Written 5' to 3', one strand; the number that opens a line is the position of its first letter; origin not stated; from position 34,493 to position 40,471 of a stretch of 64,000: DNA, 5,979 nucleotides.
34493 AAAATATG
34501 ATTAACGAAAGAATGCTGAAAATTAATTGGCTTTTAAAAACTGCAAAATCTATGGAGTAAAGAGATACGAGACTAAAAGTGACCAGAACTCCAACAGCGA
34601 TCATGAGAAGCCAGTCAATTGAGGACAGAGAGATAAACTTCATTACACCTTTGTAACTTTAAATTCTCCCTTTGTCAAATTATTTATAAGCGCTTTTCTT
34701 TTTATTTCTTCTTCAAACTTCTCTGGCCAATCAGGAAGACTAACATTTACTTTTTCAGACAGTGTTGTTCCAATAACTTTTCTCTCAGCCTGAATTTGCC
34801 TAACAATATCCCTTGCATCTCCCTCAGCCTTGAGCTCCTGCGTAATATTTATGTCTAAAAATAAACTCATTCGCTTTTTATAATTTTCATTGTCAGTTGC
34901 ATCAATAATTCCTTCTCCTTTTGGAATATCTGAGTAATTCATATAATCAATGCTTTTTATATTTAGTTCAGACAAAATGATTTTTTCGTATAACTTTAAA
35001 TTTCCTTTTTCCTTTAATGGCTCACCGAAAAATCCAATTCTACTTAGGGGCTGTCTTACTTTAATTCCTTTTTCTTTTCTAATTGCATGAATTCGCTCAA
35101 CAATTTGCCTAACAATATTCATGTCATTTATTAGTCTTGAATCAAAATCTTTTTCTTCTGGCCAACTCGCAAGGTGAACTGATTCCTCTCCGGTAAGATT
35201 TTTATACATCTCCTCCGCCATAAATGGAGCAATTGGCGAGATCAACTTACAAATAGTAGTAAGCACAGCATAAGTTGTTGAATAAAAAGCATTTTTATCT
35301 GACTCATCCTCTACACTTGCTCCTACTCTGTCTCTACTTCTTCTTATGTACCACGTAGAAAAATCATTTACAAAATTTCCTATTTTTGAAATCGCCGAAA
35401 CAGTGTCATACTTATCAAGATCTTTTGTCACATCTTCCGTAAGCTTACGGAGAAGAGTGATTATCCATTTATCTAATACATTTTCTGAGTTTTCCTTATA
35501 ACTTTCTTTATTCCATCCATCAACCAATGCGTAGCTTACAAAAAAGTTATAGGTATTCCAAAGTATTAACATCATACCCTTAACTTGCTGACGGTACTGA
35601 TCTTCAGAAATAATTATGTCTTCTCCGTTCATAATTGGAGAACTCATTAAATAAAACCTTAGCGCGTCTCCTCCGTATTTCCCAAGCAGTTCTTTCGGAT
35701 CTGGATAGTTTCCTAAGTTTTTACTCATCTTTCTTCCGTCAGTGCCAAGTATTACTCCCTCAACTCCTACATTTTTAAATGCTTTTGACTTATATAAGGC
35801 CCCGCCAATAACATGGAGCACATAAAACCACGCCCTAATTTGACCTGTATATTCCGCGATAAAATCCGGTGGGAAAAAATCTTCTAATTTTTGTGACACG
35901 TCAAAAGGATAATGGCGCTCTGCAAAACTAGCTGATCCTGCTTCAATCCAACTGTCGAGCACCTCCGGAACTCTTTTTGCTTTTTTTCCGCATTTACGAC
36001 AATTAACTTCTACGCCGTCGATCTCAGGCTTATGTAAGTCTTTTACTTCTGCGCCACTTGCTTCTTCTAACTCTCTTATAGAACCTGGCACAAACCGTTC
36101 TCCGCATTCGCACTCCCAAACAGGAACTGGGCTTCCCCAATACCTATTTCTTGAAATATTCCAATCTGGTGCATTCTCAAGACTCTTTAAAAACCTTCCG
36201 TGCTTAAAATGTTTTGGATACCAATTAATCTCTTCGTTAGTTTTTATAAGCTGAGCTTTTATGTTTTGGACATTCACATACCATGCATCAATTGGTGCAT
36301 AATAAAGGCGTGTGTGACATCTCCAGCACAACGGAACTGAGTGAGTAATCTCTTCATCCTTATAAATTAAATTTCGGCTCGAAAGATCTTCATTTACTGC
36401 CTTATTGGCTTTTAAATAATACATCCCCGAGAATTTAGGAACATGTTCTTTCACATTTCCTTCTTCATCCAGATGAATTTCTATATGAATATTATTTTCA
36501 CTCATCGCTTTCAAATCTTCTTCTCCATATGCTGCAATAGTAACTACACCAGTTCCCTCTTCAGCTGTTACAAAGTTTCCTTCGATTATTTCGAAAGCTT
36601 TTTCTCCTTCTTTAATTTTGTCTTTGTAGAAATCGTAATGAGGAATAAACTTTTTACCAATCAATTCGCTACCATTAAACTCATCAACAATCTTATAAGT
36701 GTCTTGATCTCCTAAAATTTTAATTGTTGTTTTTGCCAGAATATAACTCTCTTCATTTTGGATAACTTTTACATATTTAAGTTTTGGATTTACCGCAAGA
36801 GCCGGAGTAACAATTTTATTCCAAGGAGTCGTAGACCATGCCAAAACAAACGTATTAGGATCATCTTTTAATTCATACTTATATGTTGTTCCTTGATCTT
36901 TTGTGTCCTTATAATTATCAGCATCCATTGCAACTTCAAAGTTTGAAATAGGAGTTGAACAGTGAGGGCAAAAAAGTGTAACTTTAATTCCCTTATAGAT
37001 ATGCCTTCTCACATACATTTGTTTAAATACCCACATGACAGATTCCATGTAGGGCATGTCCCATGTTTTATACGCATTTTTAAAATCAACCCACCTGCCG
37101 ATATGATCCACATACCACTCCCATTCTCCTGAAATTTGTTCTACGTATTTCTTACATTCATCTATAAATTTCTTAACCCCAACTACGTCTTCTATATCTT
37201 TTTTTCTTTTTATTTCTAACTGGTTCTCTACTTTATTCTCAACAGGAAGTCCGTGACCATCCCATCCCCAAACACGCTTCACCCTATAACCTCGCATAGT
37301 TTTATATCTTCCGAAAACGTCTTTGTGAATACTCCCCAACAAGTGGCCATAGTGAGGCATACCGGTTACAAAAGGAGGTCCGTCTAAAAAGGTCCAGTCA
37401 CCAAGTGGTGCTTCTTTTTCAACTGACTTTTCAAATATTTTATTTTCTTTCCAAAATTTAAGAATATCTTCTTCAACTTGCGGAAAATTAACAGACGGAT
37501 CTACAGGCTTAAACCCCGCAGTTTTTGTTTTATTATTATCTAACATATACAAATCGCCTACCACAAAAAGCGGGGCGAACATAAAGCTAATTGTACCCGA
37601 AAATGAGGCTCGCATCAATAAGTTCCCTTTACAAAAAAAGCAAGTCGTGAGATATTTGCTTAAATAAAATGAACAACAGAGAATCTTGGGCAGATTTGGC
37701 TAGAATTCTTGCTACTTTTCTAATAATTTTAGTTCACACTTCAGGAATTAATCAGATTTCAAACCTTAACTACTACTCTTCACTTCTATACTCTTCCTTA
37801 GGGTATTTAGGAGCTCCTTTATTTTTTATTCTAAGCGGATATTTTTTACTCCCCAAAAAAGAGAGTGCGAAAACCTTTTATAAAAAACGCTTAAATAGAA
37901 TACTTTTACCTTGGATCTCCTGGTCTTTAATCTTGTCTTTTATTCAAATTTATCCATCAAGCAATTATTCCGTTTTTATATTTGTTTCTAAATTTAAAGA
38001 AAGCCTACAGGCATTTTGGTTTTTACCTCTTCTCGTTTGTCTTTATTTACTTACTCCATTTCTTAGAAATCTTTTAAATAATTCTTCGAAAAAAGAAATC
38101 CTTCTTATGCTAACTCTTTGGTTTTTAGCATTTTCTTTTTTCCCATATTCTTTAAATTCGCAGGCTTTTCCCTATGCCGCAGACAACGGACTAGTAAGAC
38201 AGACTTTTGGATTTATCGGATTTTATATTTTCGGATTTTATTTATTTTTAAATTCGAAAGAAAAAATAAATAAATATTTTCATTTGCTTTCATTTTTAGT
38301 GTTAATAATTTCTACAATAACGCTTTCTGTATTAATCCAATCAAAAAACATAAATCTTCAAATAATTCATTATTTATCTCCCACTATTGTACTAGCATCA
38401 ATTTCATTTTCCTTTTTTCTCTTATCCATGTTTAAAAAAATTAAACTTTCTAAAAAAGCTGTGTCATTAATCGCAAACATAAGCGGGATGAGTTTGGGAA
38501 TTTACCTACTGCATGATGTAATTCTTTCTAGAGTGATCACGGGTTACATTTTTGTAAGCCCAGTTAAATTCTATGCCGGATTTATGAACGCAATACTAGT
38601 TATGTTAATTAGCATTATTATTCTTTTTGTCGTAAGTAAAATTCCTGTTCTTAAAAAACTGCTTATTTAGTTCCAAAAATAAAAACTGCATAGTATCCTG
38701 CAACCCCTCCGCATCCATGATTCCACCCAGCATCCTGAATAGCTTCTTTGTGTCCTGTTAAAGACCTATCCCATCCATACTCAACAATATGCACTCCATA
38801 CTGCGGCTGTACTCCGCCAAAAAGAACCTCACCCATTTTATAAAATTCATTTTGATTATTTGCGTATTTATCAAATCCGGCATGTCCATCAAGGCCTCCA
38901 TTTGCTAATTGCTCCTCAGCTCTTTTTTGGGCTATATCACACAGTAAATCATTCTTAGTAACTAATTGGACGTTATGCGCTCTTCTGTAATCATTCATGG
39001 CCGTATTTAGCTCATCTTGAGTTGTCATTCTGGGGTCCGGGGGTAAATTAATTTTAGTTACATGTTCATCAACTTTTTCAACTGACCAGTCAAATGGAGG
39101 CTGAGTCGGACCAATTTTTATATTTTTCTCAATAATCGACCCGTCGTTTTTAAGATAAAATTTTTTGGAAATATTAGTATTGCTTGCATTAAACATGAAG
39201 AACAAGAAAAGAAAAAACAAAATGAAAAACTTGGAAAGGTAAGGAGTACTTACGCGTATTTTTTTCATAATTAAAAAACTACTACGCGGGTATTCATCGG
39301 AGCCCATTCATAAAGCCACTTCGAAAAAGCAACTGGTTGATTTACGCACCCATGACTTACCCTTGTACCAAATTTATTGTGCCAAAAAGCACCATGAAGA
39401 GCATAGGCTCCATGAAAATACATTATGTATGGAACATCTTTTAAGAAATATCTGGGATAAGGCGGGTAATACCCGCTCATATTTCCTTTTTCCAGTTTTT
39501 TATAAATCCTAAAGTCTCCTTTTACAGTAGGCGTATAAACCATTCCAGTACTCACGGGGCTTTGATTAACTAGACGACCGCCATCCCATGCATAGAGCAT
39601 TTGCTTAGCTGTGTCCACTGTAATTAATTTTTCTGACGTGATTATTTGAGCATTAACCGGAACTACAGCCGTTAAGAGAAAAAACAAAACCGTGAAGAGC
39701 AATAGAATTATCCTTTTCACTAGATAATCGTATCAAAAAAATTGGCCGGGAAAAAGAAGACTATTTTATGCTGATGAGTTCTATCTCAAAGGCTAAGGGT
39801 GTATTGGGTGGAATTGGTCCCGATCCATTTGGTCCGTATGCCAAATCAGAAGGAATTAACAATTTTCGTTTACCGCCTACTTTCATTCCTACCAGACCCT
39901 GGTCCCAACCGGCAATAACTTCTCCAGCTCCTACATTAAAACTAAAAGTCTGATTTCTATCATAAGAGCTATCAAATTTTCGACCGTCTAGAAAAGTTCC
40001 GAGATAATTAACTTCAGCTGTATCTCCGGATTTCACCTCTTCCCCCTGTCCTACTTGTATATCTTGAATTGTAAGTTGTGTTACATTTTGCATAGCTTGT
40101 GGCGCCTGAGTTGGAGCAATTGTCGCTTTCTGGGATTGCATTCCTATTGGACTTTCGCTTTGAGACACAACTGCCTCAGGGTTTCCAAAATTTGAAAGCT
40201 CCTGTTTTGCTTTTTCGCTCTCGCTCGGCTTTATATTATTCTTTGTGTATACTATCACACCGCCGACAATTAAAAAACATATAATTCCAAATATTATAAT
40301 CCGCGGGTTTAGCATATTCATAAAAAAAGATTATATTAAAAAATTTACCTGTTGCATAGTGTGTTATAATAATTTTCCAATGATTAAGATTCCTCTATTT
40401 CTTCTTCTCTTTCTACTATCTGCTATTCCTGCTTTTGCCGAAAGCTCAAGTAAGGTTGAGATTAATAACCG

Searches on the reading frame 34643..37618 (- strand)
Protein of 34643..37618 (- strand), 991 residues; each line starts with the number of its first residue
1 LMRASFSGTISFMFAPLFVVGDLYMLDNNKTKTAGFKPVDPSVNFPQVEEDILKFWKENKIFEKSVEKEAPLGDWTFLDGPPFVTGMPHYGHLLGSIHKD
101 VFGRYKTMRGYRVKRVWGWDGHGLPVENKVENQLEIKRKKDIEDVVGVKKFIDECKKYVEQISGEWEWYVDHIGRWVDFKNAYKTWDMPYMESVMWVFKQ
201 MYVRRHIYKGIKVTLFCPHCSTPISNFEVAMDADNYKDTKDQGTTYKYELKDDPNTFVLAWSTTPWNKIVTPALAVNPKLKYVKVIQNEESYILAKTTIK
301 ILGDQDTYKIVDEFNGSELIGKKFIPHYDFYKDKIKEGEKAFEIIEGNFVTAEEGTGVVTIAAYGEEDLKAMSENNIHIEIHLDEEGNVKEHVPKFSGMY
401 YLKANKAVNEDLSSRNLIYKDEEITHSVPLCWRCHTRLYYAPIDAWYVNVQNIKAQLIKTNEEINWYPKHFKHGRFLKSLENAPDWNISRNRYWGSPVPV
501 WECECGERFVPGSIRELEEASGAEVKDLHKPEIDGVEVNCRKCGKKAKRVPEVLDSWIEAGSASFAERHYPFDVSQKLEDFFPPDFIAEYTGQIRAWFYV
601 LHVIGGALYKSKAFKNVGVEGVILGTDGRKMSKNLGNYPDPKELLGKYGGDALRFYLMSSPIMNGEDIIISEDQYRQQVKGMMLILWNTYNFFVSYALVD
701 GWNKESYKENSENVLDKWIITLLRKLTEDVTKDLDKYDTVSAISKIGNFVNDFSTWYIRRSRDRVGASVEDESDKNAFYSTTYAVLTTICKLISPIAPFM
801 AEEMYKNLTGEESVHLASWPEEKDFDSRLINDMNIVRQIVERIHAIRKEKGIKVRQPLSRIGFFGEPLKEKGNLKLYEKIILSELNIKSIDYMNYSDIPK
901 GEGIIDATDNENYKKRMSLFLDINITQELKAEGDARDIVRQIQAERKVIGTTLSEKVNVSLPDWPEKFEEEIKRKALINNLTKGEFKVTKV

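Call 11: search_protein_families(library=pfam, proteins=[window:34643-37618:-], max_evalue=0.00001)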
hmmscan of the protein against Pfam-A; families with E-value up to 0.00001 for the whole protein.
window:34643-37618:- (991 aa): 4 families
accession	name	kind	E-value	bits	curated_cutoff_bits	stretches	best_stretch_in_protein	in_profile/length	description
PF00133.28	tRNA-synt_1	-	5.5e-114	381.6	22.7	1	52-664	2-409/414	tRNA synthetases class I (I, L, M and V)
PF08264.19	Anticodon_1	-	1.1e-34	119.8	25.1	1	716-859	1-145/148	Anticodon-binding domain of tRNA ligase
PF09334.17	tRNA-synt_1g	-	2.5e-17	63.2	20.1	1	82-245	8-151/391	tRNA synthetases class I (M)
PF19302.4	DUF5915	-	2.4e-09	37.4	27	1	915-977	98-166/195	Domain of unknown function (DUF5915)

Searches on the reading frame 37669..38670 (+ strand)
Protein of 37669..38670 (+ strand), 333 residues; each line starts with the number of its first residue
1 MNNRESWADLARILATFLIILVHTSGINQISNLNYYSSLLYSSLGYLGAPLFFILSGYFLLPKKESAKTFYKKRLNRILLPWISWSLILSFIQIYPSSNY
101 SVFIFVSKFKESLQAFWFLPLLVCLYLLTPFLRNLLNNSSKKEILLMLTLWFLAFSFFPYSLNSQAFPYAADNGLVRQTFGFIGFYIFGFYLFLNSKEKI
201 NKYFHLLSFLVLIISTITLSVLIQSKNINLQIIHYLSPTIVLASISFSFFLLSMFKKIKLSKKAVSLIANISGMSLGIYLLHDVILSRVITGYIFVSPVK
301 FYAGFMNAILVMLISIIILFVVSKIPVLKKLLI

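Call 11: search_protein_families(library=pfam, proteins=[window:37669-38670:+], max_evalue=0.00001)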
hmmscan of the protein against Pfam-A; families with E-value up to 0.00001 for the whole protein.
window:37669-38670:+ (333 aa): 1 family
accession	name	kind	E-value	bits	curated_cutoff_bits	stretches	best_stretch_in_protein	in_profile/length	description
PF01757.29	Acyl_transf_3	-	5.1e-41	141.2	31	1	6-322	2-324/326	Acyltransferase domain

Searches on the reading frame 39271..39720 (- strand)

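Call 11: search_protein_families(library=pfam, proteins=[window:39271-39720:-], max_evalue=0.00001)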
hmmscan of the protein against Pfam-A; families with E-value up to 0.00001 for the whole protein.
window:39271-39720:- (149 aa): 1 family
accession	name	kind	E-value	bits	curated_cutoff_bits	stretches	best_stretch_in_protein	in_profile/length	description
PF03734.19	YkuD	-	2.9e-24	86.7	23.4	1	31-148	2-146/146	L,D-transpeptidase catalytic domain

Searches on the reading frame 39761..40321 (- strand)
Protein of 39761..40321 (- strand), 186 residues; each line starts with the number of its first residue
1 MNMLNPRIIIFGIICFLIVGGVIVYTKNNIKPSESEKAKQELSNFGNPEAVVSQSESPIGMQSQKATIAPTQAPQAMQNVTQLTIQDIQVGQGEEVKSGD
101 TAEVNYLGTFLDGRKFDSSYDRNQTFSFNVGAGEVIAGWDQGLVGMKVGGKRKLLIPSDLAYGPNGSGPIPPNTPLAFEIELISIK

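Call 11: search_protein_families(library=pfam, proteins=[window:39761-40321:-], max_evalue=0.00001)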
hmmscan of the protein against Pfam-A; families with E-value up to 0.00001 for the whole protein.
window:39761-40321:- (186 aa): 1 family
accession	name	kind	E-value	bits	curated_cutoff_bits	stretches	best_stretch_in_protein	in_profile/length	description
PF00254.34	FKBP_C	-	6.3e-33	113.4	21.1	1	94-183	3-94/94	FKBP-type peptidyl-prolyl cis-trans isomerase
